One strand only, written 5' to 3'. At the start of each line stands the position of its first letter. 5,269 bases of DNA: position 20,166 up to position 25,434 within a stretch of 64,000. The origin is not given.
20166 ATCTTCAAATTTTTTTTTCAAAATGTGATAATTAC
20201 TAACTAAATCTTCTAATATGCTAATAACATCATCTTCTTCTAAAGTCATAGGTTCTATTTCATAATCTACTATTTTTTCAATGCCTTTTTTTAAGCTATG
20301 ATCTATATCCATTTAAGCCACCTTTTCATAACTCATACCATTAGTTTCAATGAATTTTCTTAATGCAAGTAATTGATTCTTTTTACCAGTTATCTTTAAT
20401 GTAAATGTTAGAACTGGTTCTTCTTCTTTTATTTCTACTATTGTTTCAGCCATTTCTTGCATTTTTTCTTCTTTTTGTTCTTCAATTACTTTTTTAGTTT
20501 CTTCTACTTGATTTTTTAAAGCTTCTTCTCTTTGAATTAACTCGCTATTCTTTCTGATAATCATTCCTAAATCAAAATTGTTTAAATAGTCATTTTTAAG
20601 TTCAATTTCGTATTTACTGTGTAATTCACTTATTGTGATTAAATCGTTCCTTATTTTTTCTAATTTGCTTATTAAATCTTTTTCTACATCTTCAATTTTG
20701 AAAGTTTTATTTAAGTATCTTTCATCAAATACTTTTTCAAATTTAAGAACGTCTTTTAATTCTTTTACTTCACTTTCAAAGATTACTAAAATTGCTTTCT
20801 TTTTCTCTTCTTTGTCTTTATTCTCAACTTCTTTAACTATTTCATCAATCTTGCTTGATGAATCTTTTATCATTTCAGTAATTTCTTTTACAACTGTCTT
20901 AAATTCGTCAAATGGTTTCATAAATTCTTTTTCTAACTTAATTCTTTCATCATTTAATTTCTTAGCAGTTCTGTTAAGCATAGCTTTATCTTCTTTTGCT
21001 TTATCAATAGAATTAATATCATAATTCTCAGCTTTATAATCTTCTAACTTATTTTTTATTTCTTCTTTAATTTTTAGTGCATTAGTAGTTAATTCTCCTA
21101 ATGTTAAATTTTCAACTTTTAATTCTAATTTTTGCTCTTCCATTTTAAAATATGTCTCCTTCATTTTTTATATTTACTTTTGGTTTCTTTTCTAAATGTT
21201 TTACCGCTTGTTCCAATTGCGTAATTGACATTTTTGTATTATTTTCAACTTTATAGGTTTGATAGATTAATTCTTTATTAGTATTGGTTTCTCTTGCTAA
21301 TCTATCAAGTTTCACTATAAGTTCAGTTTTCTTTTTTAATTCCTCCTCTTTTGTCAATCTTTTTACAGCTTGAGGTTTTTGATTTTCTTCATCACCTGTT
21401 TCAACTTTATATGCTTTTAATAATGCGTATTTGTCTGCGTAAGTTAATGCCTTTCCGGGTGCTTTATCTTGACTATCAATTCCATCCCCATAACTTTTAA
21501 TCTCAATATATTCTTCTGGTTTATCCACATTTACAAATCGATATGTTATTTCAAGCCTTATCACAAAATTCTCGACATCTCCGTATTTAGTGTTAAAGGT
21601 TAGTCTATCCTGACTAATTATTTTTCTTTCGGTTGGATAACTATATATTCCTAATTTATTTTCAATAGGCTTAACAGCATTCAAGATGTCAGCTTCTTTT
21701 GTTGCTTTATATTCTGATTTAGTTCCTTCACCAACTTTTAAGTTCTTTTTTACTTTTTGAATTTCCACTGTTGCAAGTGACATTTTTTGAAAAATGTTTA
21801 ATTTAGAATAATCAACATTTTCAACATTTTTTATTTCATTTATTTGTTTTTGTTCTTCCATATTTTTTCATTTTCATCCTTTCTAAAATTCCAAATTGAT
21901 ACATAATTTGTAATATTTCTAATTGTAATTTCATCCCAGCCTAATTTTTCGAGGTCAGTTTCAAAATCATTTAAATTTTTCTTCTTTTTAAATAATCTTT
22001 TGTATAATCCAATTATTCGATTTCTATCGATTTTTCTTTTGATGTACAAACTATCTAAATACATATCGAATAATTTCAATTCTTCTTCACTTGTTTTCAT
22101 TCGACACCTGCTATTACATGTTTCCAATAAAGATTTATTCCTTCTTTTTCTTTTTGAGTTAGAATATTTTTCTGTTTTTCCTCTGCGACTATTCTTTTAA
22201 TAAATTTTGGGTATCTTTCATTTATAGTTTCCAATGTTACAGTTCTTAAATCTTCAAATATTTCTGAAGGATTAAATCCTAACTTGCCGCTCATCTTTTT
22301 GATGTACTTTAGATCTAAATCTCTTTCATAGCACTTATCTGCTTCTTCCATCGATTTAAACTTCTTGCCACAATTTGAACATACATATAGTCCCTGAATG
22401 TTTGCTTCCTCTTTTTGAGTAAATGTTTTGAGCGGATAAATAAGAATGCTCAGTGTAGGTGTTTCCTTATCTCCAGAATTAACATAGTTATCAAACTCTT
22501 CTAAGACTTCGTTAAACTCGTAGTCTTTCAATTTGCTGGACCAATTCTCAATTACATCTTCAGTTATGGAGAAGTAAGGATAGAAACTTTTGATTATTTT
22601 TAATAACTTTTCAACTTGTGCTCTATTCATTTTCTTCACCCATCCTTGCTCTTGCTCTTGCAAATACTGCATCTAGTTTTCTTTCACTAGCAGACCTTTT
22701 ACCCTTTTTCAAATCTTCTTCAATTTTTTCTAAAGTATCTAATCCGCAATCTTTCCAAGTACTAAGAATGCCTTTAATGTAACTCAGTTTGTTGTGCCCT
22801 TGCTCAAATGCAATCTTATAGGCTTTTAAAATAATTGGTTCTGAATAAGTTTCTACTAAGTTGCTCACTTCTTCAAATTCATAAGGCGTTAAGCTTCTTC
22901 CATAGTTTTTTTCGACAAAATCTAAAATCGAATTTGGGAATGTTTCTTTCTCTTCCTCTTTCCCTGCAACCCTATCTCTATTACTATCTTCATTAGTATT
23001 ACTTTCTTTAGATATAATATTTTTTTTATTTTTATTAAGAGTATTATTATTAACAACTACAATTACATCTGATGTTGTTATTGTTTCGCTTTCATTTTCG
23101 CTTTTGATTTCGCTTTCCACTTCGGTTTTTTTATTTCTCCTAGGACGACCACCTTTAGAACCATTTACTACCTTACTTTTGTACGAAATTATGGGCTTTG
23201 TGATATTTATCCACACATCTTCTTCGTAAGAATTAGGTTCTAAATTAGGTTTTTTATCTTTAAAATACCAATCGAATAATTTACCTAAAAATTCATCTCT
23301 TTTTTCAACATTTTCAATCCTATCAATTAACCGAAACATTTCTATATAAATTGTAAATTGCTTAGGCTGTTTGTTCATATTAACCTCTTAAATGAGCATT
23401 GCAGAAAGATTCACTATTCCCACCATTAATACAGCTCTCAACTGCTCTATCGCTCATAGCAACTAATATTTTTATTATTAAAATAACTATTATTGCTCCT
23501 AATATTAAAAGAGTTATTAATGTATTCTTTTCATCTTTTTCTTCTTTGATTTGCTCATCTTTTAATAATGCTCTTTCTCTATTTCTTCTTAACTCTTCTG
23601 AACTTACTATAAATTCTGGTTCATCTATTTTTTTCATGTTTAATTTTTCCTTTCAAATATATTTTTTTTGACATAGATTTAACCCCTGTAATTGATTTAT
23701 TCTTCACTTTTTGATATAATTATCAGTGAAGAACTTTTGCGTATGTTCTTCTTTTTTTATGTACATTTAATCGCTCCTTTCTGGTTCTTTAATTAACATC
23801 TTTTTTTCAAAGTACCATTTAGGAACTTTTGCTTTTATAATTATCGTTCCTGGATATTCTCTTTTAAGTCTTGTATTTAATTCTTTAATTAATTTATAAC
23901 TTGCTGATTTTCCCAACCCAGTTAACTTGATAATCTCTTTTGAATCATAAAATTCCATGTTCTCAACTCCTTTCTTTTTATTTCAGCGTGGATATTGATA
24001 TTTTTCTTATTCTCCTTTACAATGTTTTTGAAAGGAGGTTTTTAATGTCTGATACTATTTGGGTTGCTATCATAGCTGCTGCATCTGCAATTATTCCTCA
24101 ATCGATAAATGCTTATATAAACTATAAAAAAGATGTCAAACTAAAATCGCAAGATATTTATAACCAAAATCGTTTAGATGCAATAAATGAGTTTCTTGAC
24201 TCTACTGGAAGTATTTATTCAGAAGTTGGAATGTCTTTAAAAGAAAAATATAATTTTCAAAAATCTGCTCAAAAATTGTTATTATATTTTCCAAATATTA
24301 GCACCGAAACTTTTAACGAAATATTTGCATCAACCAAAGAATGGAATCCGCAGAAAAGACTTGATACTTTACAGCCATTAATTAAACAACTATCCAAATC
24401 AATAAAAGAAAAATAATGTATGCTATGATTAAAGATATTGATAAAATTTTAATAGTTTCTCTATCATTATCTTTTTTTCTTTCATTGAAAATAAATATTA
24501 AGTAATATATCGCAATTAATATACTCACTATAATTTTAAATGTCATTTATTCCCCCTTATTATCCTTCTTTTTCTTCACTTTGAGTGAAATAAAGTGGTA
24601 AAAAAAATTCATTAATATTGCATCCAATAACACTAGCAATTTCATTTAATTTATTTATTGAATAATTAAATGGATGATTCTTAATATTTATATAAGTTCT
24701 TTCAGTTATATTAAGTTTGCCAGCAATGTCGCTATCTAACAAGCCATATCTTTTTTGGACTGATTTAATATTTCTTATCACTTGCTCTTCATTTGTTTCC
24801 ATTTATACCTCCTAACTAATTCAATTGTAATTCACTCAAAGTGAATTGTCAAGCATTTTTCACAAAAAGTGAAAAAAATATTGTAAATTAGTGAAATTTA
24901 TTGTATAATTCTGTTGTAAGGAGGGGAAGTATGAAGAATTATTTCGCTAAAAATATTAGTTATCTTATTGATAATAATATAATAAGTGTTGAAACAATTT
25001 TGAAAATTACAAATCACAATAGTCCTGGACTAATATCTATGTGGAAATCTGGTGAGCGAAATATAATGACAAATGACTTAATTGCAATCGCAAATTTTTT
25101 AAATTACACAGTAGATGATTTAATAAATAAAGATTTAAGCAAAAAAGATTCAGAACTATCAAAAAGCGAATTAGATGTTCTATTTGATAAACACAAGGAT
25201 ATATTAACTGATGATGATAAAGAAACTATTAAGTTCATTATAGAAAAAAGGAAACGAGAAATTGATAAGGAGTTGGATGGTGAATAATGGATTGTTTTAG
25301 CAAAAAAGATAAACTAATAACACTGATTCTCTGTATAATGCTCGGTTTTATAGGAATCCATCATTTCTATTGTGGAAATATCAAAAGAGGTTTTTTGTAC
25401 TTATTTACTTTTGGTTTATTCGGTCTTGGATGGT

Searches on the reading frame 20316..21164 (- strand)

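Call 51: search_protein_families(library=phrogs, proteins=[window:20316-21164:-], max_evalue=0.00001)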
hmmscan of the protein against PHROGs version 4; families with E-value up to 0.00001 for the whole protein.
window:20316-21164:- (283 aa): 1 family
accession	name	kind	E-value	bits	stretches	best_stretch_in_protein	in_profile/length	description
phrog_674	-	unknown function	3.4e-34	119.6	1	26-282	24-311/312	-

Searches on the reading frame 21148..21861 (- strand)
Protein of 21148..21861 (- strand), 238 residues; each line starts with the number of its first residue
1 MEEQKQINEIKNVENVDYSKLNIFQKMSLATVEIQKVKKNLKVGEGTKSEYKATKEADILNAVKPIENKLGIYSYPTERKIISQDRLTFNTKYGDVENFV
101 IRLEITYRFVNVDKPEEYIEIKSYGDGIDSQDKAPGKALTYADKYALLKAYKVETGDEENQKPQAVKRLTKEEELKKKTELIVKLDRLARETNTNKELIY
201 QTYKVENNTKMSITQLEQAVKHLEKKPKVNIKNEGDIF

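Call 51: search_protein_families(library=phrogs, proteins=[window:21148-21861:-], max_evalue=0.00001)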
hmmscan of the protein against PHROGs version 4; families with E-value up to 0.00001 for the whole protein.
window:21148-21861:- (238 aa): 1 family
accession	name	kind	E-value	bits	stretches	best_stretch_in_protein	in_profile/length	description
phrog_155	-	DNA, RNA and nucleotide metabolism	5.1e-21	76.6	1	11-228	56-269/308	Erf-like ssDNA annealing protein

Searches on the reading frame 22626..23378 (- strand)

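Call 51: search_protein_families(library=phrogs, proteins=[window:22626-23378:-], max_evalue=0.00001)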
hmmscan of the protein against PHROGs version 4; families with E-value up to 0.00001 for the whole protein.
window:22626-23378:- (251 aa): 8 families
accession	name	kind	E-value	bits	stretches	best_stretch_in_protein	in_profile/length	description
phrog_186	-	DNA, RNA and nucleotide metabolism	3.1e-18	67.5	1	82-233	117-255/308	DnaD-like helicase loader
phrog_19120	-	unknown function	3e-12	47.7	1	150-236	5-93/126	-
phrog_4016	-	DNA, RNA and nucleotide metabolism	1.4e-10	42.3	1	121-229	4-113/159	replication initiation protein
phrog_6493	-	DNA, RNA and nucleotide metabolism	6.7e-10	39.7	1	110-233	116-238/261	DnaD-like helicase loader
phrog_6251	-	DNA, RNA and nucleotide metabolism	2.5e-08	34.7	1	95-232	143-276/284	replisome organizer DnaA-like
phrog_2562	-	DNA, RNA and nucleotide metabolism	1.8e-06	28.9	1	81-228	115-271/290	replication initiation protein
phrog_25773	-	DNA, RNA and nucleotide metabolism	5.8e-06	27.4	1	142-233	51-144/171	replication initiation protein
phrog_25863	-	DNA, RNA and nucleotide metabolism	5.8e-06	27.4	1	119-235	5-116/170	replication protein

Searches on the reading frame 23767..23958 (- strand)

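Call 5: search_protein_families(library=pfam, proteins=[window:23767-23958:-], max_evalue=0.01)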
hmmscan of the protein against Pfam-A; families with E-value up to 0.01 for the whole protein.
window:23767-23958:- (63 aa): 0 families

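Call 6: search_protein_families(library=phrogs, proteins=[window:23767-23958:-], max_evalue=0.001)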
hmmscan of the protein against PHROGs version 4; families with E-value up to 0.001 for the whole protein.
window:23767-23958:- (63 aa): 1 family
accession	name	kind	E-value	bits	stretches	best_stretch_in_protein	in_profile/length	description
phrog_989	-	unknown function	9.1e-12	45.6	1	2-58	5-59/70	-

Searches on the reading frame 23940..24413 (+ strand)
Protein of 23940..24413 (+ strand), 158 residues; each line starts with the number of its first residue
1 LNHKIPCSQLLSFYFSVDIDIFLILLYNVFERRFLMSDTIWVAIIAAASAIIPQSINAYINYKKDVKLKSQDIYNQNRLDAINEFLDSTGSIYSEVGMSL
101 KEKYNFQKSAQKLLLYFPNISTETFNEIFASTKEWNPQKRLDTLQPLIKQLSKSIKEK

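Call 5: search_protein_families(library=pfam, proteins=[window:23940-24413:+], max_evalue=0.01)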
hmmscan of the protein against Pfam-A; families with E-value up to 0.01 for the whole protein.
window:23940-24413:+ (158 aa): 1 family
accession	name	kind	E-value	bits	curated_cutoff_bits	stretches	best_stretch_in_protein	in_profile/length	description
PF10757.14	YbaJ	-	0.0037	18.3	25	1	62-119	58-113/118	Biofilm formation regulator YbaJ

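Call 6: search_protein_families(library=phrogs, proteins=[window:23940-24413:+], max_evalue=0.001)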
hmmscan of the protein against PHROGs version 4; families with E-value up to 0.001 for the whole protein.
window:23940-24413:+ (158 aa): 0 families

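Call 7: search_protein_families(library=padloc, proteins=[window:23940-24413:+], max_evalue=0.01)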
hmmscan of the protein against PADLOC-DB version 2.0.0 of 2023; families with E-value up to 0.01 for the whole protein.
window:23940-24413:+ (158 aa): 0 families

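Call 8: search_protein_families(library=ncbifam, proteins=[window:23940-24413:+], max_evalue=0.01)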
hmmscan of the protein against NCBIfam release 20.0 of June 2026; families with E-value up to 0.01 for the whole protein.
window:23940-24413:+ (158 aa): 1 family
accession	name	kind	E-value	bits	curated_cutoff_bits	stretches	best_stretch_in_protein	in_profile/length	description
NF007948.0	PRK10667.1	equivalog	0.0042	17.5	108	1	56-122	52-116/122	Hha toxicity modulator TomB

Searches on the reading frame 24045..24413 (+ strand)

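Call 80: search_protein_families(library=pfam, proteins=[window:24045-24413:+], max_evalue=0.01)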
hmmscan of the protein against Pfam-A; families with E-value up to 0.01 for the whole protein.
window:24045-24413:+ (123 aa): 1 family
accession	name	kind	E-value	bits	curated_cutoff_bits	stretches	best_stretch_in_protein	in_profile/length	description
PF10757.14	YbaJ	-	0.0024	18.9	25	1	28-84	59-113/118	Biofilm formation regulator YbaJ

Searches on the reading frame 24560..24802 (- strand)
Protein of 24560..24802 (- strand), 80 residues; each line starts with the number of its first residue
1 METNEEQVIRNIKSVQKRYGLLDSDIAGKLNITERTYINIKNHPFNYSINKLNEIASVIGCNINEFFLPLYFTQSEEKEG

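Call 5: search_protein_families(library=pfam, proteins=[window:24560-24802:-], max_evalue=0.01)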
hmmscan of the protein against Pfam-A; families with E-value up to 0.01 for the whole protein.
window:24560-24802:- (80 aa): 0 families

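Call 6: search_protein_families(library=phrogs, proteins=[window:24560-24802:-], max_evalue=0.001)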
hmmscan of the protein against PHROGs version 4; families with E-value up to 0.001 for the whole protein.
window:24560-24802:- (80 aa): 0 families

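Call 7: search_protein_families(library=padloc, proteins=[window:24560-24802:-], max_evalue=0.01)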
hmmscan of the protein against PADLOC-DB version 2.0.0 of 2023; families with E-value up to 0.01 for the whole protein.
window:24560-24802:- (80 aa): 2 families
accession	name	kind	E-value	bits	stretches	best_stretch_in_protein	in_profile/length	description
PDLC03665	Control_protein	-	0.0038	15.5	1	10-66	11-68/77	control protein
PDLC03536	REase_II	-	0.0086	13.7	1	5-66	8-69/237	Type II restriction enzyme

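Call 8: search_protein_families(library=ncbifam, proteins=[window:24560-24802:-], max_evalue=0.01)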
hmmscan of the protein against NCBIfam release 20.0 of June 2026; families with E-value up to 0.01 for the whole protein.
window:24560-24802:- (80 aa): 1 family
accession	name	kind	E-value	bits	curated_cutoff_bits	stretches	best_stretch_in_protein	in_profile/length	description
NF007271.0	PRK09726.1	equivalog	0.0096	15.9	79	0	6-57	11-62/88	type II toxin-antitoxin system antitoxin HipB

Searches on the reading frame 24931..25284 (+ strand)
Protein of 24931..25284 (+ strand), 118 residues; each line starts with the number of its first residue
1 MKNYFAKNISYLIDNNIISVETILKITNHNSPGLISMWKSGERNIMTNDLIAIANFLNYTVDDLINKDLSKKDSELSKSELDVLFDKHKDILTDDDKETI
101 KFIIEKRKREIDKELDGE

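Call 5: search_protein_families(library=pfam, proteins=[window:24931-25284:+], max_evalue=0.01)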
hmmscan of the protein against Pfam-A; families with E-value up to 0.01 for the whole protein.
window:24931-25284:+ (118 aa): 1 family
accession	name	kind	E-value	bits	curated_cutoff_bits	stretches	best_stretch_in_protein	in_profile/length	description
PF01381.28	HTH_3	-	0.00018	21.9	23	1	31-64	22-55/55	Helix-turn-helix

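Call 6: search_protein_families(library=phrogs, proteins=[window:24931-25284:+], max_evalue=0.001)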
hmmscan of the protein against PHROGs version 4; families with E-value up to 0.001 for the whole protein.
window:24931-25284:+ (118 aa): 2 families
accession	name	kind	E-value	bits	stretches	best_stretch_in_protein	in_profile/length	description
phrog_8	-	transcription regulation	4.4e-06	27.4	1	31-110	102-167/346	transcriptional regulator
phrog_4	-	transcription regulation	0.00023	21.3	1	2-98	134-212/400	transcriptional repressor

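Call 7: search_protein_families(library=padloc, proteins=[window:24931-25284:+], max_evalue=0.01)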
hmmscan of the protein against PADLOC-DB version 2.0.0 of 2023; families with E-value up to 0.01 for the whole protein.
window:24931-25284:+ (118 aa): 1 family
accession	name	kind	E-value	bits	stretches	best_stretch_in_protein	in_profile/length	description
PDLC04142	capH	-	0.0002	20.4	1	50-109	51-100/103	capH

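Call 8: search_protein_families(library=ncbifam, proteins=[window:24931-25284:+], max_evalue=0.01)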
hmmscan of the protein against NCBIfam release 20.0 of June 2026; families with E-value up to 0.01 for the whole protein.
window:24931-25284:+ (118 aa): 1 family
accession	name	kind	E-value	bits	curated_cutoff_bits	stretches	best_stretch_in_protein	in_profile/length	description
NF041951.1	phage_RstR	subfamily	0.0021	18.3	80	1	37-105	34-97/108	RstR family transcriptional repressor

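Call 73: search_solved_structures(query=window:24931-25284:+, max_evalue=1)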
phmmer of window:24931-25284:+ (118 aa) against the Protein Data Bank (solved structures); distinct sequences matched with E-value up to 1: 2.
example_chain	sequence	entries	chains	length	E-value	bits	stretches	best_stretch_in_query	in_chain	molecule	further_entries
5yrn_A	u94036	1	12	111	0.26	14.8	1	30-108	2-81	Receptor-interacting serine/threonine-protein kinase 2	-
6ggs_F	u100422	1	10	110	0.33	14.5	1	31-108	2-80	Receptor-interacting serine/threonine-protein kinase 2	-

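Call 75: find_related_loci(query=window:24931-25284:+, collection=viral_contigs, flank=3000)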
Query window:24931-25284:+ (118 aa) in viral_contigs; peptide patterns used: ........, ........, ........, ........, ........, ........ (x = any residue, [..] = any of these).
34 stretches matched a pattern; 19 encode a relative of the query (tblastn E <= 1e-3); 19 distinct loci.
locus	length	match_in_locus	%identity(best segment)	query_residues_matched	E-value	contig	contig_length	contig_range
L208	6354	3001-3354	99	1-118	6e-73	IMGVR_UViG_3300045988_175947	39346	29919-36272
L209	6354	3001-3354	99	1-118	6e-73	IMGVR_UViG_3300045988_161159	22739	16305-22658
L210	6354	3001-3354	99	1-118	6e-73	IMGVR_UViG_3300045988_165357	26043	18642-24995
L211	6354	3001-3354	92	1-118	2e-69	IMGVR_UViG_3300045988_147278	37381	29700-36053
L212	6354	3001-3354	92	1-118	1e-68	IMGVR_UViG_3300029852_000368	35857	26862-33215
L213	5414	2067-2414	78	1-118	2e-56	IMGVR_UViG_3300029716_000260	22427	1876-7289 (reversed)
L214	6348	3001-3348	78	1-118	2e-56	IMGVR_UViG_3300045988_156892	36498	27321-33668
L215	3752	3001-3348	77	1-118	5e-56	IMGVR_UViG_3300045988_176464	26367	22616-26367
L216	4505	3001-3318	83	1-106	1e-54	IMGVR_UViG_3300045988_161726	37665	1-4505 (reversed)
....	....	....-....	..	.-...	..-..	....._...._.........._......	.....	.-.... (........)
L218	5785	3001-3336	53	3-118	1e-31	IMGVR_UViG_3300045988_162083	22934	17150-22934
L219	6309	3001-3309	50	2-106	1e-28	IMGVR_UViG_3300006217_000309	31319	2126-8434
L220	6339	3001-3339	47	3-118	2e-25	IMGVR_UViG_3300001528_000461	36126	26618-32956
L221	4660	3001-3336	46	3-118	4e-23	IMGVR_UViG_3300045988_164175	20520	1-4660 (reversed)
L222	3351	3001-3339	44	1-115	2e-22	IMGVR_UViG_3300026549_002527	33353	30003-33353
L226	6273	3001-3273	49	42-118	3e-15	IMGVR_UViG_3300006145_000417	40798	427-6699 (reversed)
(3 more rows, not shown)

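Call 80: search_protein_families(library=pfam, proteins=[L226:3347-4036:+, L219:3358-4044:+, L220:3339-3830:+, L221:3332-3583:+], max_evalue=0.01)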
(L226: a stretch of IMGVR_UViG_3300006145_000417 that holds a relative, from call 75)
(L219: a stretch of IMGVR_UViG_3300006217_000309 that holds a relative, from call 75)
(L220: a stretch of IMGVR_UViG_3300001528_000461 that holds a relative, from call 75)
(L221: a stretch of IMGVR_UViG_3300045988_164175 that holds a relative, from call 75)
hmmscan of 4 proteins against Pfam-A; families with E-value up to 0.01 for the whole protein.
L226:3347-4036:+ (230 aa): 5 families
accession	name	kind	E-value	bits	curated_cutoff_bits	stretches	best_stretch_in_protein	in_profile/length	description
PF07553.16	Lipoprotein_Ltp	-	5.3e-46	155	23.2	2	182-228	1-48/48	Host cell surface-exposed lipoprotein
PF03793.24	PASTA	-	5.4e-08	33.1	23.2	1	65-126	1-63/64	PASTA domain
PF13248.11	Zn_ribbon_3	-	0.0049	16.7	27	1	1-21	2-22/26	zinc-ribbon domain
PF22233.2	PhyR_sigma-like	-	0.0095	16.2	27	0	162-177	15-30/50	Response regulator PhyR, sigma-like domain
PF07499.19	RuvA_C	-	0.01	16.8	24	0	166-184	14-30/47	RuvA, C-terminal domain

L219:3358-4044:+ (229 aa): 1 family
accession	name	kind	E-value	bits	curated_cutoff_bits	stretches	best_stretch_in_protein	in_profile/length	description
PF22570.1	LiaF-TM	-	0.003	18.8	27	1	11-56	50-95/98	LiaF transmembrane domain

L220:3339-3830:+ (164 aa): 1 family
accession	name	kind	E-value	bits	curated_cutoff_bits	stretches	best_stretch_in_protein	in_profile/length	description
PF00515.34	TPR_1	-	0.0033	17.6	27.8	0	117-137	10-30/34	Tetratricopeptide repeat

L221:3332-3583:+ (84 aa): 0 families
